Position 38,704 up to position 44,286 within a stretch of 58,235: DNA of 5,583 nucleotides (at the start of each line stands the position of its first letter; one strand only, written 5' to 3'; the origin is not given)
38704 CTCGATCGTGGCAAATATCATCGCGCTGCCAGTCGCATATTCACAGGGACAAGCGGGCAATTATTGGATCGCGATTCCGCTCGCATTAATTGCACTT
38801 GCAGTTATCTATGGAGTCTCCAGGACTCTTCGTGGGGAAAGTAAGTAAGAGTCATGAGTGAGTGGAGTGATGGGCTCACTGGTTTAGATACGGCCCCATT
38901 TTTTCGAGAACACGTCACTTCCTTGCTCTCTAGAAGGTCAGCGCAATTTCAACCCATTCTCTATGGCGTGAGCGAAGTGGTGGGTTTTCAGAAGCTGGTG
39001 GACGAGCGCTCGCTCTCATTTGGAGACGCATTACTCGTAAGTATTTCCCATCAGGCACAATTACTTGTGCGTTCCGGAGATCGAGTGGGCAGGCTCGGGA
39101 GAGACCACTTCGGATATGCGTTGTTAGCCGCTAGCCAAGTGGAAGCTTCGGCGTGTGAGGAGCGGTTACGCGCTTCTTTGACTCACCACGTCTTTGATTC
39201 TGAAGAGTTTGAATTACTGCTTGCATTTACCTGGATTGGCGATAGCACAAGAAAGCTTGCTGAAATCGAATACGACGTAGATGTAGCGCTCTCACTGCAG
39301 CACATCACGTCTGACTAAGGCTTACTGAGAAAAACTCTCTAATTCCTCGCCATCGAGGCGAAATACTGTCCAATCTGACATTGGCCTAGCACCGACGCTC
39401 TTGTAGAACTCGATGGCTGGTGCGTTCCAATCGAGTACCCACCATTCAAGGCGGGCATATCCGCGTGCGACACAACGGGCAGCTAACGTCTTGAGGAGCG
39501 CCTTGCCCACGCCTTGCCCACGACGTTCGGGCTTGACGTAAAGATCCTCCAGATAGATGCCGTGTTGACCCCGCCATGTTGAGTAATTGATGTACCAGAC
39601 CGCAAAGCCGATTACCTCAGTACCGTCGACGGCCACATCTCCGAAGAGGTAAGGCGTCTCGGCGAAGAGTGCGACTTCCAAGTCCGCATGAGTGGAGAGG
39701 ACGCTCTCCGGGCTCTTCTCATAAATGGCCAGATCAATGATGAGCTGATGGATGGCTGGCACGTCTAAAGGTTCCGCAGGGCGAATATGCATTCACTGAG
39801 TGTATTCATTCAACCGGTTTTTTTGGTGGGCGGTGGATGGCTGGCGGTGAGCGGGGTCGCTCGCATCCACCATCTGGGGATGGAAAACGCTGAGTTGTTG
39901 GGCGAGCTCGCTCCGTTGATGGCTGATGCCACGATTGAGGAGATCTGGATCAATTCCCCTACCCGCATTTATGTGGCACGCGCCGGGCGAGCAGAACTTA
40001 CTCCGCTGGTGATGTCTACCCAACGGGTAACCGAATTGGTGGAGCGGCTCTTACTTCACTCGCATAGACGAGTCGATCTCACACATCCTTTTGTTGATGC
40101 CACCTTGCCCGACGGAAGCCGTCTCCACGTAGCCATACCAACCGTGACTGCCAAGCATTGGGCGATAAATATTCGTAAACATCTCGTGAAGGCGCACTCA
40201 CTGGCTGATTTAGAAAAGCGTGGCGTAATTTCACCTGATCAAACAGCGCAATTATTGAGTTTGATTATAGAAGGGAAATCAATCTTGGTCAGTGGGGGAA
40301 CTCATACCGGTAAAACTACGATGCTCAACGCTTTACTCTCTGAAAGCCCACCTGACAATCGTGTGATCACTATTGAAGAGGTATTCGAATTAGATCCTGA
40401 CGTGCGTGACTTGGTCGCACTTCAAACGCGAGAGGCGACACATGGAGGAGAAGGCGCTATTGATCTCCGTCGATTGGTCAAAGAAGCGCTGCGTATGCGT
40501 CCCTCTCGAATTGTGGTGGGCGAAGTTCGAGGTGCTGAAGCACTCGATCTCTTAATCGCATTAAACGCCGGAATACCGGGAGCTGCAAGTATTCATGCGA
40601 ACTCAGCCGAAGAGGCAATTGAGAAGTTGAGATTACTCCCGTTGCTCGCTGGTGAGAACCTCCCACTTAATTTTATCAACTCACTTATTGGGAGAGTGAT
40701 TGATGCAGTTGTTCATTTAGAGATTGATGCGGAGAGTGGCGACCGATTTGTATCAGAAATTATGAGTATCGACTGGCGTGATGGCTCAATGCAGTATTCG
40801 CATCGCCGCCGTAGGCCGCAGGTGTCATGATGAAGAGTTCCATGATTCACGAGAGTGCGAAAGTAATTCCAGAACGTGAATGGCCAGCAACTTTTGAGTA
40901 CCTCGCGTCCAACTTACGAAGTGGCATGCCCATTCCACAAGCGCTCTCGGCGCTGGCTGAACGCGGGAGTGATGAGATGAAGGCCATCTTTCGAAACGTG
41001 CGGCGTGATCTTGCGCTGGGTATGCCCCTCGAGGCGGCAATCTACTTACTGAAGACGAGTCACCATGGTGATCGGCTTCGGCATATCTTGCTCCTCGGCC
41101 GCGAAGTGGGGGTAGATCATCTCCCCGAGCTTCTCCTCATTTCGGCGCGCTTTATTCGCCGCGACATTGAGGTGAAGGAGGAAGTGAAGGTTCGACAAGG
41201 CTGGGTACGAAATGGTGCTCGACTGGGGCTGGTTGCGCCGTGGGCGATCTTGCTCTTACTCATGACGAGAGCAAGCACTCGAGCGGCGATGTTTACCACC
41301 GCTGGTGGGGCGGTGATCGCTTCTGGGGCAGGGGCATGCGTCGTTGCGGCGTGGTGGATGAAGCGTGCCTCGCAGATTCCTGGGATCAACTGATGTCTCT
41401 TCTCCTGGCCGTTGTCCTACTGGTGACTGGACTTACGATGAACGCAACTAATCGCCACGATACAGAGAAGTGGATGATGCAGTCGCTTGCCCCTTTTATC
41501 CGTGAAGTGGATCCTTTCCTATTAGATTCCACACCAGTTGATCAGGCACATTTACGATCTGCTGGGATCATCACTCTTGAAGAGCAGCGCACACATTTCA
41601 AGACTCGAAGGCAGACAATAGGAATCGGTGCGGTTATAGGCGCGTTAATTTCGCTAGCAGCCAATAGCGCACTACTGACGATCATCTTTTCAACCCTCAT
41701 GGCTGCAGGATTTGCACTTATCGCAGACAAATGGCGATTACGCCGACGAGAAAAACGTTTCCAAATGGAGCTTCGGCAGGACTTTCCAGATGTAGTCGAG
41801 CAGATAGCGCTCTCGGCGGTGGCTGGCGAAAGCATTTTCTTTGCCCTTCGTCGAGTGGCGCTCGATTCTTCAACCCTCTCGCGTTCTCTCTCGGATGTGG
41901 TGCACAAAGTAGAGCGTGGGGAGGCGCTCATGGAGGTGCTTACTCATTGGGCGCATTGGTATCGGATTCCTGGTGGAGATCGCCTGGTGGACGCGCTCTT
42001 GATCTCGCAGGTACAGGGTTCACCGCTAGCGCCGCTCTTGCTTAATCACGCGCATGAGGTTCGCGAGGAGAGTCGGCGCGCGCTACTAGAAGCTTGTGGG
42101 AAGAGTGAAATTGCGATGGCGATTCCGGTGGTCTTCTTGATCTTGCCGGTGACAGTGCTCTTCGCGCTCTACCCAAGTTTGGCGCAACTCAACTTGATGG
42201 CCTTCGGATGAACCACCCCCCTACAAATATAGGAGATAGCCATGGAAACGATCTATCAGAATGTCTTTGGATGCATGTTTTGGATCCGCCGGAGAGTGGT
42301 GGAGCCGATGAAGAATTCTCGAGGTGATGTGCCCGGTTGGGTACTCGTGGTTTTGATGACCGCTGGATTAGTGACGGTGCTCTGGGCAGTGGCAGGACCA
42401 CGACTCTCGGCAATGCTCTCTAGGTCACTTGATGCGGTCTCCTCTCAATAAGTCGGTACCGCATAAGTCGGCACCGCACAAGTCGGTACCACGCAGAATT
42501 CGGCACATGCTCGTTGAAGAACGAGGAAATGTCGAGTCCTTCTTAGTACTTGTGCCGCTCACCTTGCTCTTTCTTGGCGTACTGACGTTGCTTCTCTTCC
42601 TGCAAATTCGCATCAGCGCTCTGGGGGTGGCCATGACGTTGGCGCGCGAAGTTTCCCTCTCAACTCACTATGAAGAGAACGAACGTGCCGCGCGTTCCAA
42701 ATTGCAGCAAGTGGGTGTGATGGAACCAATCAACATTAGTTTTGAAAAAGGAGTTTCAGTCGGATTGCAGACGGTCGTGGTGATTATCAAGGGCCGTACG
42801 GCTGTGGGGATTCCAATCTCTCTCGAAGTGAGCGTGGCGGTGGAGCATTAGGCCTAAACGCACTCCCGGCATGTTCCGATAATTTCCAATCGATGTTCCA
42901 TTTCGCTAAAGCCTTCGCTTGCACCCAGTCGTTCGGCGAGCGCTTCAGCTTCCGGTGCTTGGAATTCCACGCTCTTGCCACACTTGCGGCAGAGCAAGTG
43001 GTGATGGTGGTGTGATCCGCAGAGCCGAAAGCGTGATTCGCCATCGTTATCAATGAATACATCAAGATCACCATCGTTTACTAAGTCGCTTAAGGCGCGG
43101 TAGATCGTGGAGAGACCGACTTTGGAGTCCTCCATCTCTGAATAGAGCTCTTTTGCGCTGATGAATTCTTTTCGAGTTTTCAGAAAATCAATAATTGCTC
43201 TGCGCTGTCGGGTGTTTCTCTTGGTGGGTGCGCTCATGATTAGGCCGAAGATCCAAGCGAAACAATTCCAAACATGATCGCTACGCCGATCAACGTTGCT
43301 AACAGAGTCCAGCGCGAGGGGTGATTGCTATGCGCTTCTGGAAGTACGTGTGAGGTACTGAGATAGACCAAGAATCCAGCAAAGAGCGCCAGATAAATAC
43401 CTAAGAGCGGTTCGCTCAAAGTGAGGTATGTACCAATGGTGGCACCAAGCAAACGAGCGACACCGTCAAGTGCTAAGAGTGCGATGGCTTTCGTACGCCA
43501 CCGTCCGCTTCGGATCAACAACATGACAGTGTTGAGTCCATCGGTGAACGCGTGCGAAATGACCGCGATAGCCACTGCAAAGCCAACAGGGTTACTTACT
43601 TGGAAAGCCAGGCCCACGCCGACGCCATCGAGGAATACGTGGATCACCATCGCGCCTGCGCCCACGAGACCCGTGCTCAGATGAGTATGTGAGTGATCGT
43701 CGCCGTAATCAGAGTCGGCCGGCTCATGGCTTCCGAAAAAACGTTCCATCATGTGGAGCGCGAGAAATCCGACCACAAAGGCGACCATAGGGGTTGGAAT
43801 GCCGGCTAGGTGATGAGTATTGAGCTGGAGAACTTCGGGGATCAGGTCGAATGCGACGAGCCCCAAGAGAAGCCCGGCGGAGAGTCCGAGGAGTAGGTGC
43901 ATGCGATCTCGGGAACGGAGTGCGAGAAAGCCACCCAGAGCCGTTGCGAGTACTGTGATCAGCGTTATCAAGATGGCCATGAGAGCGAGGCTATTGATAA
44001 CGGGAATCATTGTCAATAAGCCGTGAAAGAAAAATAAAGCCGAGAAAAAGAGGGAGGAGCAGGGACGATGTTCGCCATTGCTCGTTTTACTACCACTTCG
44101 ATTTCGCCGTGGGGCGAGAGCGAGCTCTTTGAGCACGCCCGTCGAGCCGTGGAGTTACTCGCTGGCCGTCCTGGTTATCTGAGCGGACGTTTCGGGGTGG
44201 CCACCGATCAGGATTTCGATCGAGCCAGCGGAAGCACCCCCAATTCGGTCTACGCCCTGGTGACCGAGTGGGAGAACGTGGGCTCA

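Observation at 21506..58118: A dozen or more unrelated short tandem-repeat arrays, almost all sitting exactly on gene boundaries of a very compact genome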

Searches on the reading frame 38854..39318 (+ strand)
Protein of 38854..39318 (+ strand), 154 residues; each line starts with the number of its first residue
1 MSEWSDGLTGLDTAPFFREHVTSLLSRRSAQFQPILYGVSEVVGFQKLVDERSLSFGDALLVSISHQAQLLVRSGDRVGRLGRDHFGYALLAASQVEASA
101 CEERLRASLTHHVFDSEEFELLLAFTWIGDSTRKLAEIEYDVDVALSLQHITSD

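Call 36: search_protein_families(library=pfam, proteins=[window:38854-39318:+], max_evalue=0.01)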
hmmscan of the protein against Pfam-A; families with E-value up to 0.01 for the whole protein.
window:38854-39318:+ (154 aa): 1 family
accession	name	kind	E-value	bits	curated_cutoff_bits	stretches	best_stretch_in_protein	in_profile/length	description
PF00990.26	GGDEF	-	2.2e-10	41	23.8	1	5-112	3-110/161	Diguanylate cyclase, GGDEF domain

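Call 64: find_encoding_contigs(protein=window:38854-39318:+, flank=10000, max_places=10)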
Protein window:38854-39318:+ (154 aa): 11 contigs read that carry it; 9 places shown.
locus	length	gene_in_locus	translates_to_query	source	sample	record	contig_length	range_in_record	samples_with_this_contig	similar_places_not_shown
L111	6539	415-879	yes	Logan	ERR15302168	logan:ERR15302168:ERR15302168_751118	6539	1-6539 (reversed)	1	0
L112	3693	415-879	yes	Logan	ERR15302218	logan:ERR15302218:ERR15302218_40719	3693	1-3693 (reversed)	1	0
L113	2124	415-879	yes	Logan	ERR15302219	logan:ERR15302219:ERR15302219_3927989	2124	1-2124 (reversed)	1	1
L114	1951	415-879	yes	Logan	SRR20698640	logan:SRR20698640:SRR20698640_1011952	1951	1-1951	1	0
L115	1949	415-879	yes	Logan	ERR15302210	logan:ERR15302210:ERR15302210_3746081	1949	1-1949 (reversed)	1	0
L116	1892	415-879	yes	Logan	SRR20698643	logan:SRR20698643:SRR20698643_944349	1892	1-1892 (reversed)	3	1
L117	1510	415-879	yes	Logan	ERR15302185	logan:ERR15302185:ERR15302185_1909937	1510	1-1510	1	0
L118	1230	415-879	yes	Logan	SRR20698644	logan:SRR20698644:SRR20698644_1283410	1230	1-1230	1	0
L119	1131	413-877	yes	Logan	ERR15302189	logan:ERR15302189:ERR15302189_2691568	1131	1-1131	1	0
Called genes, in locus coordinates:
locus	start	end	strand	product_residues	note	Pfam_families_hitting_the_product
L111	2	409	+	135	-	?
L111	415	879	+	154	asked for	PF00990:GGDEF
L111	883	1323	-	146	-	PF00583:Acetyltransf_1, PF13673:Acetyltransf_10, PF13508:Acetyltransf_7, PF08445:FR47 (weak)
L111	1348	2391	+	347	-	PF00437:T2SSE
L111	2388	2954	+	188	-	PF00482:T2SSF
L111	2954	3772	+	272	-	PF00482:T2SSF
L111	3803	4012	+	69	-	-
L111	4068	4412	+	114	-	-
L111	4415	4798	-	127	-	PF01475:FUR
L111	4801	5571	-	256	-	PF02535:Zip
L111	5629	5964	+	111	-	-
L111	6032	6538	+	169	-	?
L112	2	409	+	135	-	?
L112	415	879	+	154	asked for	PF00990:GGDEF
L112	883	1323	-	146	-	PF00583:Acetyltransf_1, PF13673:Acetyltransf_10, PF13508:Acetyltransf_7, PF08445:FR47 (weak)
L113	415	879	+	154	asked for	PF00990:GGDEF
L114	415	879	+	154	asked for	PF00990:GGDEF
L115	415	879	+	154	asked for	PF00990:GGDEF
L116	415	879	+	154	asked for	PF00990:GGDEF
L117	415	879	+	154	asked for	PF00990:GGDEF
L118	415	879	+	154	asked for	PF00990:GGDEF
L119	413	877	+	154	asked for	PF00990:GGDEF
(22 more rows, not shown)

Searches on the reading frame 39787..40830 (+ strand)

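Call 36: search_protein_families(library=pfam, proteins=[window:39787-40830:+], max_evalue=0.01)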
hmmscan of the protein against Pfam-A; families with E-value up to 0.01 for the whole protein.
window:39787-40830:+ (347 aa): 2 families
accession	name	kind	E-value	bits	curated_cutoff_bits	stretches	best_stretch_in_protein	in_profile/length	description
PF00437.27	T2SSE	-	4.5e-32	111.6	24.9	1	41-286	8-260/370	Type II/IV secretion system protein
PF13401.12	AAA_22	-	0.0033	18.2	27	1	164-246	6-92/130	AAA domain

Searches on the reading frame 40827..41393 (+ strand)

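Call 36: search_protein_families(library=pfam, proteins=[window:40827-41393:+], max_evalue=0.01)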
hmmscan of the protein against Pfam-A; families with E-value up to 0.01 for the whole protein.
window:40827-41393:+ (188 aa): 1 family
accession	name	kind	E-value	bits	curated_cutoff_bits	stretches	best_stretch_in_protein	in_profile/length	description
PF00482.28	T2SSF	-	1.4e-13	51.4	25.2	1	24-146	3-124/125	Type II secretion system (T2SS), protein F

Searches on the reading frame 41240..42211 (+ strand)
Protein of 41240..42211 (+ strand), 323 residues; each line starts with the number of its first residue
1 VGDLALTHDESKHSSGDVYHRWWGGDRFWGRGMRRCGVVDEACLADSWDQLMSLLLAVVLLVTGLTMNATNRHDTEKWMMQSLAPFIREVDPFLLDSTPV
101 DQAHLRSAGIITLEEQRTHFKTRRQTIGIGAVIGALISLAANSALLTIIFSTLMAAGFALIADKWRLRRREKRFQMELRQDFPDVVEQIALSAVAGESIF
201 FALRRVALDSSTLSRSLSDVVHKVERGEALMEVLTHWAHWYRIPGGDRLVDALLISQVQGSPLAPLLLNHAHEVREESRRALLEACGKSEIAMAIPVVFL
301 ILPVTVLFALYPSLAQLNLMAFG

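Call 36: search_protein_families(library=pfam, proteins=[window:41240-42211:+], max_evalue=0.01)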
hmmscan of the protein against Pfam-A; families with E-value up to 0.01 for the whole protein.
window:41240-42211:+ (323 aa): 1 family
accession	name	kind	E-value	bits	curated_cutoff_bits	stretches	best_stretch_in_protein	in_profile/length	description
PF00482.28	T2SSF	-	5.1e-08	33.4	25.2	1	187-309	3-123/125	Type II secretion system (T2SS), protein F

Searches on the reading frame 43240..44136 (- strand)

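Call 36: search_protein_families(library=pfam, proteins=[window:43240-44136:-], max_evalue=0.01)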
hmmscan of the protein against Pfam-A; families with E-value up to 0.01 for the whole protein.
window:43240-44136:- (298 aa): 2 families
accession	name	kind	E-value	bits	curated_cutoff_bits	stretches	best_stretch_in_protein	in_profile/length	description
PF02535.28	Zip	-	2.8e-23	83.1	35.1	2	152-291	174-322/323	ZIP Zinc transporter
PF12670.12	DUF3792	-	0.0071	16.9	31.3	1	30-96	14-82/115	Protein of unknown function (DUF3792)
